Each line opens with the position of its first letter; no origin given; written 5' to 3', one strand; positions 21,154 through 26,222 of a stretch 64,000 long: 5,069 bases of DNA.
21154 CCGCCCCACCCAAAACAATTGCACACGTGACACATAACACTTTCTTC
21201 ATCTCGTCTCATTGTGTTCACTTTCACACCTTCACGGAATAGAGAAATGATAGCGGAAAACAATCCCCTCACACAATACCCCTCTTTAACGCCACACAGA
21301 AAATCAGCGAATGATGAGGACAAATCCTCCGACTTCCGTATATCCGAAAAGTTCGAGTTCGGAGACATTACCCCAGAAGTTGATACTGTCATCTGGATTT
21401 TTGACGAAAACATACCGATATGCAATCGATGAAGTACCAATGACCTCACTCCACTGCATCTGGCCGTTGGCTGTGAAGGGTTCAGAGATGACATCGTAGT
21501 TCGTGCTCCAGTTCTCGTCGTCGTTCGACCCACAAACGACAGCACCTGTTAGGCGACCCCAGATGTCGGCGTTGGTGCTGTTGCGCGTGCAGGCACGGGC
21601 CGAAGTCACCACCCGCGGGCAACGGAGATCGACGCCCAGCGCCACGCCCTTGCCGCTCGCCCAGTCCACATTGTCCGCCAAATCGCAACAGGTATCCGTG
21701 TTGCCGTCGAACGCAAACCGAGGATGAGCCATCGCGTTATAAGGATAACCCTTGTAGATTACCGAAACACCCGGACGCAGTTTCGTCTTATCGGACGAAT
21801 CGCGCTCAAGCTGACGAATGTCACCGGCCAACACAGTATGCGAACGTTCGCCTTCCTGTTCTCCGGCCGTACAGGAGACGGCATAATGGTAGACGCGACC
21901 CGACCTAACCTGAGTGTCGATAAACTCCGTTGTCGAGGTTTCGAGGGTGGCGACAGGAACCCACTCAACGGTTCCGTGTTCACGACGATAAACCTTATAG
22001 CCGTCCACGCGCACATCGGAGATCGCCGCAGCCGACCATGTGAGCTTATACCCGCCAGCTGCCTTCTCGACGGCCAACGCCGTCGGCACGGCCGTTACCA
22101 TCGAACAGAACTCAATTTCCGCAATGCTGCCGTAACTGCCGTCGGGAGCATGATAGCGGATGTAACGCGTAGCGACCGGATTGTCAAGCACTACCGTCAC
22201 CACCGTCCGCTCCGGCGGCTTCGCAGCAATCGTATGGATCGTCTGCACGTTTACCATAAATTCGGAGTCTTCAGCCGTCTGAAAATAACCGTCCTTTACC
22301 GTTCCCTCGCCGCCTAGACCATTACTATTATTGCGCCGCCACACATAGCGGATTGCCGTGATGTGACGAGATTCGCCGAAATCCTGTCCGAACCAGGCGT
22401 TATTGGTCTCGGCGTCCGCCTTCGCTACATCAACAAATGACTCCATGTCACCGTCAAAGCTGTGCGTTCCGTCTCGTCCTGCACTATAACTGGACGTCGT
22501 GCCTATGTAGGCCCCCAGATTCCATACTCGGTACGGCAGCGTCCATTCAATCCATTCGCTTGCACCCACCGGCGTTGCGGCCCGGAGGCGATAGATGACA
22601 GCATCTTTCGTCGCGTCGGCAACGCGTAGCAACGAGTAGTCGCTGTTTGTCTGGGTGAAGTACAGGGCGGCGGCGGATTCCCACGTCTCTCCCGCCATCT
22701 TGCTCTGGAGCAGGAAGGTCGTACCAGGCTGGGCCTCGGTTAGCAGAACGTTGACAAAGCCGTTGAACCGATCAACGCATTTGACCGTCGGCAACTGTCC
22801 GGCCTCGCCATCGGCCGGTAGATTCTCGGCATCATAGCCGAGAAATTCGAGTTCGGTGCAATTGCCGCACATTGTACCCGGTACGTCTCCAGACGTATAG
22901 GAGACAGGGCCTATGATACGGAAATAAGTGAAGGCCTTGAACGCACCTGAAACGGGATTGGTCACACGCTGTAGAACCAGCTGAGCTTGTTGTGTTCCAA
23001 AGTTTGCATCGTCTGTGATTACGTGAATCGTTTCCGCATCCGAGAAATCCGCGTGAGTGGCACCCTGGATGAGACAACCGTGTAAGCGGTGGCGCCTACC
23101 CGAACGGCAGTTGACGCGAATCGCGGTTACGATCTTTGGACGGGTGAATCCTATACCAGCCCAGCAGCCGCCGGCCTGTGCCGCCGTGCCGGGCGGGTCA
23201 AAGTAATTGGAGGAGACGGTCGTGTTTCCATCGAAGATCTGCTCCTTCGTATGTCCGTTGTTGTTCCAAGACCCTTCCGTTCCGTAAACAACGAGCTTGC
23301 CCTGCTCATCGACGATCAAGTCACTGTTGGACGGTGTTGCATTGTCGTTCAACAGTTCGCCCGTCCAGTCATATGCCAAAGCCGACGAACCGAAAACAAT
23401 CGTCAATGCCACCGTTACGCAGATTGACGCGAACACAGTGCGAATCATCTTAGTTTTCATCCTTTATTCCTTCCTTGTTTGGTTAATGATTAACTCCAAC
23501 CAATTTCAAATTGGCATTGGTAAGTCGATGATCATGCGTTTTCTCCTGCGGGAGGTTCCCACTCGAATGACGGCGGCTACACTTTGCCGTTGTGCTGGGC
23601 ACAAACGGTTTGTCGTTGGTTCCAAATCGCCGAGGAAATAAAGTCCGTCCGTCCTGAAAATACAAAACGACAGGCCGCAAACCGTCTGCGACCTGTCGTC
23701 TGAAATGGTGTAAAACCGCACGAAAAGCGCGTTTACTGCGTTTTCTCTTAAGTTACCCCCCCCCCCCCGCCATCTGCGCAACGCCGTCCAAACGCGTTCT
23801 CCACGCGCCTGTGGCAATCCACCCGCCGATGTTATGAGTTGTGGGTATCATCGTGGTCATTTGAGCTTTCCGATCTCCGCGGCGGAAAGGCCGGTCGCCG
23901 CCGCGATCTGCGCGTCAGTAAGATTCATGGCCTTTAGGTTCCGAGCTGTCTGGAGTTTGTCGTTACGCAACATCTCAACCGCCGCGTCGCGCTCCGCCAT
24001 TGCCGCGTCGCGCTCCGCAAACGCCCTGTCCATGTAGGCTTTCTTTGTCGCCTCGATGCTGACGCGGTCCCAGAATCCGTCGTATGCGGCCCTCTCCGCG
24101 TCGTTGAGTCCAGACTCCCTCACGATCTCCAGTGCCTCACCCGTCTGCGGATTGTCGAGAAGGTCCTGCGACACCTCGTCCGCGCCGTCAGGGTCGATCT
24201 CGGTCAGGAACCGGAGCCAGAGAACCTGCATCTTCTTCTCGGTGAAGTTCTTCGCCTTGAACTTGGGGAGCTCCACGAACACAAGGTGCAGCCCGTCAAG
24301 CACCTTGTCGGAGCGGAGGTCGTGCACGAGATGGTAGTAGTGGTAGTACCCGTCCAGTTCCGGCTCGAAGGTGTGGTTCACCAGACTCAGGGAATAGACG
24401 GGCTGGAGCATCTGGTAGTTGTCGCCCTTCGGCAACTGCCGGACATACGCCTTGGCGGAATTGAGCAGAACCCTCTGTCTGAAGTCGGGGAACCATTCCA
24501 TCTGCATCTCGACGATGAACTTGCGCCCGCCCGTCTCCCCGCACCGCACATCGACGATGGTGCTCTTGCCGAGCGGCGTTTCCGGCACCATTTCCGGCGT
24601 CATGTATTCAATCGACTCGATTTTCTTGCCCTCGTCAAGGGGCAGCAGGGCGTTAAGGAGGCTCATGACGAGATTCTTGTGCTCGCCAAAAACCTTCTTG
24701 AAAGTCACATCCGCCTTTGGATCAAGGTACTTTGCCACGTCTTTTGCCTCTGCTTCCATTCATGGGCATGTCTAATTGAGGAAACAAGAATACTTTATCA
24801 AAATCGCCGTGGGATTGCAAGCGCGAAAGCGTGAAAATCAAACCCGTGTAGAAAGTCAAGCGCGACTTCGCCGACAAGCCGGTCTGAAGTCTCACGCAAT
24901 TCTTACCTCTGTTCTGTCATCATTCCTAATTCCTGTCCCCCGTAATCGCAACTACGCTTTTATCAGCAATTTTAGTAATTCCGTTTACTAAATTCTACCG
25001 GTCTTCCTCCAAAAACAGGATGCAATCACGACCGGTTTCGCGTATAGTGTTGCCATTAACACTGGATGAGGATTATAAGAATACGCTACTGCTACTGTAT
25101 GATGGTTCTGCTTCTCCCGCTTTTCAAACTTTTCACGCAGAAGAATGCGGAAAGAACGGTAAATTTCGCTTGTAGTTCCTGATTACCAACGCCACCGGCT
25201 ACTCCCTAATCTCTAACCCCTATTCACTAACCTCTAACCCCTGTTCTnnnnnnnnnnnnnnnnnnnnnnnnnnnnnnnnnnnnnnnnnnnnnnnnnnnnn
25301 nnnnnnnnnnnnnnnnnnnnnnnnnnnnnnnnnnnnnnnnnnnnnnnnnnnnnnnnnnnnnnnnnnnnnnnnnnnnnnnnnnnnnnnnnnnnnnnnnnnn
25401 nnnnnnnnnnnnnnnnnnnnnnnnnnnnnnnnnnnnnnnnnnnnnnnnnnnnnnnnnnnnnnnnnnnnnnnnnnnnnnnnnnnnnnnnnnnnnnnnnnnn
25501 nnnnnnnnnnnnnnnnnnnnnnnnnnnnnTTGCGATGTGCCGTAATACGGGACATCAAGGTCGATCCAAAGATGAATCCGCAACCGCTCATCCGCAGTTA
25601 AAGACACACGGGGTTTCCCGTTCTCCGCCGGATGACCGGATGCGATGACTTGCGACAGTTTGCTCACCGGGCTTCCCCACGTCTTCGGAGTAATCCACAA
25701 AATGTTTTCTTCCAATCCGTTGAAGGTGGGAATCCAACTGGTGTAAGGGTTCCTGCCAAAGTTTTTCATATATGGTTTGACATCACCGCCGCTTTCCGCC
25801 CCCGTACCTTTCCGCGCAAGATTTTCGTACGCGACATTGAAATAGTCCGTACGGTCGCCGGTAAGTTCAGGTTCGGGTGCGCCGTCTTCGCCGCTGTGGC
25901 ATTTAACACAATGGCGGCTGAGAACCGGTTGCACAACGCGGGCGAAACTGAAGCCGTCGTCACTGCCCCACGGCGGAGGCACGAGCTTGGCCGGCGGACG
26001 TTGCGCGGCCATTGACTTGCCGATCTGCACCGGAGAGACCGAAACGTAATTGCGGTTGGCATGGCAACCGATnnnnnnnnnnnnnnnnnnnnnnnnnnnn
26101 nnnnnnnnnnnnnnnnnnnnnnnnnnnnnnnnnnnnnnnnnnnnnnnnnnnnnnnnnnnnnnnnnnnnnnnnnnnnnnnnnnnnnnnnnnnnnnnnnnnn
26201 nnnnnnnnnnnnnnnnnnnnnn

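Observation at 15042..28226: Three paralogous exported beta-propeller proteins, each with two conserved CxxCH haem-c motifs (HzsA-like architecture), in a carbohydrate-degradation context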

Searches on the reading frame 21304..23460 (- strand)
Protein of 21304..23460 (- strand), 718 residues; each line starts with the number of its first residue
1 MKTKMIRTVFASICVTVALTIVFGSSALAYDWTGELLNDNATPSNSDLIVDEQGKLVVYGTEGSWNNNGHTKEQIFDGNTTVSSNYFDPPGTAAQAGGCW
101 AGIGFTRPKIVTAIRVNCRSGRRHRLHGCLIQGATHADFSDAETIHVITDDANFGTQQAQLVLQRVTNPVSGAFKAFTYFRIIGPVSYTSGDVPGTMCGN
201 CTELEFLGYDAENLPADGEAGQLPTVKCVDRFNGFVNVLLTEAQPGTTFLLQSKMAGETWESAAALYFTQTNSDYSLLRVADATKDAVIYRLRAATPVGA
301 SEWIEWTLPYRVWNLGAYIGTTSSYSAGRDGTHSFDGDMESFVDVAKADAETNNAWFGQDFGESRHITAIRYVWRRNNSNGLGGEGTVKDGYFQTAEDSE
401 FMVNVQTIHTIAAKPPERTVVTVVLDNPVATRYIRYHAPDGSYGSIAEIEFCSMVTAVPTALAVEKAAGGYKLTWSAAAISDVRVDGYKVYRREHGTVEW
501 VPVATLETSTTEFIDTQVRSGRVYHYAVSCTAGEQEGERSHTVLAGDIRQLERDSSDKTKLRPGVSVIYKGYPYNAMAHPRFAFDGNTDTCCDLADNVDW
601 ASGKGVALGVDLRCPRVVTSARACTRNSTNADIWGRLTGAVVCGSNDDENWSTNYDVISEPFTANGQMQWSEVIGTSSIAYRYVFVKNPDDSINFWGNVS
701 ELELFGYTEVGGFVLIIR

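Call 9: search_protein_families(library=pfam, proteins=[window:21304-23460:-], max_evalue=0.01)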
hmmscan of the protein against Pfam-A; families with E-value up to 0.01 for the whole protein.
window:21304-23460:- (718 aa): 2 families
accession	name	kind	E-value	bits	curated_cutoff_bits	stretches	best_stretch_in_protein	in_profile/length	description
PF00754.31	F5_F8_type_C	-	5.3e-19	69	28.2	2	321-449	3-127/127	F5/8 type C domain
PF22633.2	F5_F8_type_C_2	-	6.6e-11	43.1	27.8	2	335-435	3-90/91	NedA-like, galactose-binding domain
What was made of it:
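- Checked: The 'lectin-like discoidin protein' is 21304-23460, F5_F8_type_C, E 5e-19 (call 9).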

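Call 104: search_protein_families(library=ncbifam, proteins=[window:21304-23460:-], max_evalue=0.1)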
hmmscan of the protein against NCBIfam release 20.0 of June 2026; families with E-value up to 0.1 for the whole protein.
window:21304-23460:- (718 aa): 0 families

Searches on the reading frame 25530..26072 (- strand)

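Call 69: search_protein_families(library=pfam, proteins=[window:25530-26072:-], max_evalue=10)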
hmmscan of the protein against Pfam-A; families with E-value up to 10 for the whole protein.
window:25530-26072:- (181 aa): 2 families
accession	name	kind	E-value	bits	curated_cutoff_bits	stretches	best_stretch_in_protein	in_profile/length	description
PF13442.11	Cytochrome_CBB3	-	0.0036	18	27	1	50-91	9-46/68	Cytochrome C oxidase, cbb3-type, subunit III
PF11845.13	Tll0287-like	-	0.22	12.4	24.1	1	42-67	89-116/144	Tll0287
